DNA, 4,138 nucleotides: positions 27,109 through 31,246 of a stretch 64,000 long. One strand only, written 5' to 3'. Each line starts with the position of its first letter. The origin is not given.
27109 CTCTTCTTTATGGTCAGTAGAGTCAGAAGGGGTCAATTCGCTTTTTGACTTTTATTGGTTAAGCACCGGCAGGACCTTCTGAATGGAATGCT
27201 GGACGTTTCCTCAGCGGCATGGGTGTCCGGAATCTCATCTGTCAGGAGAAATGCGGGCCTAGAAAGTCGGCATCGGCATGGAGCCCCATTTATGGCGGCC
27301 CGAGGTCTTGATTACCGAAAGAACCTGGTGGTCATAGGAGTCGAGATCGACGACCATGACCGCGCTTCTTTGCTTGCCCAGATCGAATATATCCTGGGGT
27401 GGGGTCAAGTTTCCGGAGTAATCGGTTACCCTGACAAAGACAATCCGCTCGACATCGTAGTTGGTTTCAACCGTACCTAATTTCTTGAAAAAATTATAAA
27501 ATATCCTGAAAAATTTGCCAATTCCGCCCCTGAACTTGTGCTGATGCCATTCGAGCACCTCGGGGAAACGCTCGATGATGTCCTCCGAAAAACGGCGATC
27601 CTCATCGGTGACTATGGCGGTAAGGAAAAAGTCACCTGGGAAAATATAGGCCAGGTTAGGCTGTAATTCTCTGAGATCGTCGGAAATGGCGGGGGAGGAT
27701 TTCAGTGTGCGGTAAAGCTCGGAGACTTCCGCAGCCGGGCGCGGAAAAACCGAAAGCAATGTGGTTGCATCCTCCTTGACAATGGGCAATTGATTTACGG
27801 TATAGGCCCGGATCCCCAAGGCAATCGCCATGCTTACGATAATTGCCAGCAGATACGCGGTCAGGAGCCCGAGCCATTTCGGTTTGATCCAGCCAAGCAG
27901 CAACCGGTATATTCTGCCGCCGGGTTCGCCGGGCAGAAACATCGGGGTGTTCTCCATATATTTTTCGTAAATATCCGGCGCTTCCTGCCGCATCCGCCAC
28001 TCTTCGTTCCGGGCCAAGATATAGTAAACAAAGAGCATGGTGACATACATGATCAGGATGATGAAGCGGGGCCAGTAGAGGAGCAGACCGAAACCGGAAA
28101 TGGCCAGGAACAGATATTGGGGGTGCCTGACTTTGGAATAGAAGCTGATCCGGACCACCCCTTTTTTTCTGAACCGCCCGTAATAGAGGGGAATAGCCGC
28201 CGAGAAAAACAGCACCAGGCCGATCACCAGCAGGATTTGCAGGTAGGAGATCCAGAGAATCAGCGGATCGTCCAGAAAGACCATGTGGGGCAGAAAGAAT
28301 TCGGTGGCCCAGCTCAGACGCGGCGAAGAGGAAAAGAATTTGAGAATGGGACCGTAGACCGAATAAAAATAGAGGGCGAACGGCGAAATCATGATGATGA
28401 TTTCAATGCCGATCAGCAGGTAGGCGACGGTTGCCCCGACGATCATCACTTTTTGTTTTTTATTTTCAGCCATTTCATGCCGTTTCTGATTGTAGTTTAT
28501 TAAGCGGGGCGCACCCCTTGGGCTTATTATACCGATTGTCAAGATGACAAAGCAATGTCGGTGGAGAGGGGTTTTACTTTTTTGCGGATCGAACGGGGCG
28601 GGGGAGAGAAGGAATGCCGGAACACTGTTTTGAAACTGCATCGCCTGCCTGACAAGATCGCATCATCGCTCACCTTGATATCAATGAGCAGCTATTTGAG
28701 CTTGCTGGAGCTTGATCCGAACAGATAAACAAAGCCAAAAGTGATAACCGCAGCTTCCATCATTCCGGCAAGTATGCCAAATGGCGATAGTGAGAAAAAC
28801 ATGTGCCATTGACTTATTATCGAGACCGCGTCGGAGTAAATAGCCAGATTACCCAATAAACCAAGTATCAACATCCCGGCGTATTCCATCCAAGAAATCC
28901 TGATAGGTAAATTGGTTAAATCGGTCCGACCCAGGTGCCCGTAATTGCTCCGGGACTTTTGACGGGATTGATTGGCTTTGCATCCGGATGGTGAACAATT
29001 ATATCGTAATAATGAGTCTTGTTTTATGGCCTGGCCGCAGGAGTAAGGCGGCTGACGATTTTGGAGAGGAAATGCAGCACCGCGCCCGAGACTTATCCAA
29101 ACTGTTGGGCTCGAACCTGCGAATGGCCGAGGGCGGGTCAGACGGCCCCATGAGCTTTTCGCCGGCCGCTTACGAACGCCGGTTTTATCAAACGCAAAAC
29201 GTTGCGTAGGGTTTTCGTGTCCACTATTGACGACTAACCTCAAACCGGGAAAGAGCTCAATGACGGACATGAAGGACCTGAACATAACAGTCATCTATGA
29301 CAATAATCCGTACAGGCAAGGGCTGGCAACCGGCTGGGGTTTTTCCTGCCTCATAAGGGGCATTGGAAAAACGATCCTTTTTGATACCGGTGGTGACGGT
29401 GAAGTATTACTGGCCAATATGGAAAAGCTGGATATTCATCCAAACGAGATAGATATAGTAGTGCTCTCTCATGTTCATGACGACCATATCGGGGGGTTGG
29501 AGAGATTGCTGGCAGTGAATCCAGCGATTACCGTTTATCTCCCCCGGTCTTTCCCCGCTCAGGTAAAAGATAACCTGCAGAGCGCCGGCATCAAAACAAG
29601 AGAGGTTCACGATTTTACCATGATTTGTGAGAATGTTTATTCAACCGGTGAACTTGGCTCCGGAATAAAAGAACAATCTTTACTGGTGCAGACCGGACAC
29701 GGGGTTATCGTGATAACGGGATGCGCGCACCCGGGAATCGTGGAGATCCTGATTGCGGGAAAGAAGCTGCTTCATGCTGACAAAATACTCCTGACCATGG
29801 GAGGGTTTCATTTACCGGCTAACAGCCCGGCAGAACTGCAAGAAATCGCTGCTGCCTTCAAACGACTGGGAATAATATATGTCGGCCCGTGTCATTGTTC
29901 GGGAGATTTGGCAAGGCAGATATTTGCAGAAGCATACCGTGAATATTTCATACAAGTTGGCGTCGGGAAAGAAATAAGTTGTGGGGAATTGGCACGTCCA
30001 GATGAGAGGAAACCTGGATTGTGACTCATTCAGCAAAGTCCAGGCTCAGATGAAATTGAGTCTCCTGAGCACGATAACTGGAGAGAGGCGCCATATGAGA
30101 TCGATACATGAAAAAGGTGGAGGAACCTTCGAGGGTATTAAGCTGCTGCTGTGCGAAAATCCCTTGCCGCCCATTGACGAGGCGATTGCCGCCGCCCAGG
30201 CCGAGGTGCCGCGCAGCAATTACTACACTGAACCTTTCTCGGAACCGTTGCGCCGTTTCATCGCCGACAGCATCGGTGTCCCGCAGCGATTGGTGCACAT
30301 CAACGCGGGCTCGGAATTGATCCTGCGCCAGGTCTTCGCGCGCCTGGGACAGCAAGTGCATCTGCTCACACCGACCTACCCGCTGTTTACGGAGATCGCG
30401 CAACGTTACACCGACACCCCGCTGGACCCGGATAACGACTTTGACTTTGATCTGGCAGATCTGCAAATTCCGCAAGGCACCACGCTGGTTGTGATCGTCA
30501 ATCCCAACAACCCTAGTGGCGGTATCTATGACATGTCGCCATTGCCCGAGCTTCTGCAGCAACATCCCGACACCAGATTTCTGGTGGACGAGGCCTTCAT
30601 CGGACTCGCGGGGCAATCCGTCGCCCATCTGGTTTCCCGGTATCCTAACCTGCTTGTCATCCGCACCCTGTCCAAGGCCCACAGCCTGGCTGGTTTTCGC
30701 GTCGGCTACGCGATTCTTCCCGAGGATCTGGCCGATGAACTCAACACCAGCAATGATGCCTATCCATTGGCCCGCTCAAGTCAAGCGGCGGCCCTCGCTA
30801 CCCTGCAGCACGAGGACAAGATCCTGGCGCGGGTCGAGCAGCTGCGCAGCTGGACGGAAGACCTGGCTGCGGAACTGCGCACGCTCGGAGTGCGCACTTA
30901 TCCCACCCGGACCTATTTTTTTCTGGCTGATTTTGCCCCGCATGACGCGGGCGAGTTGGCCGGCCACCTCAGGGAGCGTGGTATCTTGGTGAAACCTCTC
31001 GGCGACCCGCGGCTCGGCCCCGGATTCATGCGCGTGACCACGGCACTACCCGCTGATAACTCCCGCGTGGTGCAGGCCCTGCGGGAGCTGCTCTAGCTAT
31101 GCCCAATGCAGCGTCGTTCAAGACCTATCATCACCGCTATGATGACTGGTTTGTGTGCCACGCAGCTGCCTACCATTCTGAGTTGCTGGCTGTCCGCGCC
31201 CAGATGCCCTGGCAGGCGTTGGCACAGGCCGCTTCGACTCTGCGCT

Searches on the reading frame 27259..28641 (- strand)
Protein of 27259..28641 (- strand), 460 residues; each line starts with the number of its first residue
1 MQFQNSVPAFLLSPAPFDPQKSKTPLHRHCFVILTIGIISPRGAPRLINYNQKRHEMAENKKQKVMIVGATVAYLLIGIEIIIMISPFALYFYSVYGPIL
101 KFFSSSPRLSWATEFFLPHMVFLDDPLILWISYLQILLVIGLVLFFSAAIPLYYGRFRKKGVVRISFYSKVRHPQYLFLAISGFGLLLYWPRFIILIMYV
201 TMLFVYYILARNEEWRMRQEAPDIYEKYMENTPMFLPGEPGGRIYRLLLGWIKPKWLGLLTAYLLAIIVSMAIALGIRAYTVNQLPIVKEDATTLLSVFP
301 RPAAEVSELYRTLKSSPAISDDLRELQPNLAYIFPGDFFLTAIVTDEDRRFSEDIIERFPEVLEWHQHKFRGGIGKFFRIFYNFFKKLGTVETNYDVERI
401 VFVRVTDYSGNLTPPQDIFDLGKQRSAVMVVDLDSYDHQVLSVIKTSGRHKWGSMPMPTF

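Call 35: search_protein_families(library=pfam, proteins=[window:27259-28641:-], max_evalue=0.00001)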
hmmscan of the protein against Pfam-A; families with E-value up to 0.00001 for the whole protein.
window:27259-28641:- (460 aa): 0 families

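Call 63: search_protein_families(library=pfam, proteins=[window:27259-28641:-], max_evalue=0.01)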
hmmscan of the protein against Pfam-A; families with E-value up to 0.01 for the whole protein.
window:27259-28641:- (460 aa): 1 family
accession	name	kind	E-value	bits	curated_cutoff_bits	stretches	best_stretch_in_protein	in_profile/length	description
PF04191.18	PEMT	-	0.00019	22.3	25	1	153-218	30-99/105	Phospholipid methyltransferase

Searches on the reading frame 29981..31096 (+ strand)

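Call 35: search_protein_families(library=pfam, proteins=[window:29981-31096:+], max_evalue=0.00001)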
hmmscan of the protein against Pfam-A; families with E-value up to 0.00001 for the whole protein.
window:29981-31096:+ (371 aa): 1 family
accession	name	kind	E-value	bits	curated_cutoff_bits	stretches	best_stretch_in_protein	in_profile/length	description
PF00155.27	Aminotran_1_2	-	1.6e-35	123.4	19.7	1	64-360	18-353/361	Aminotransferase class I and II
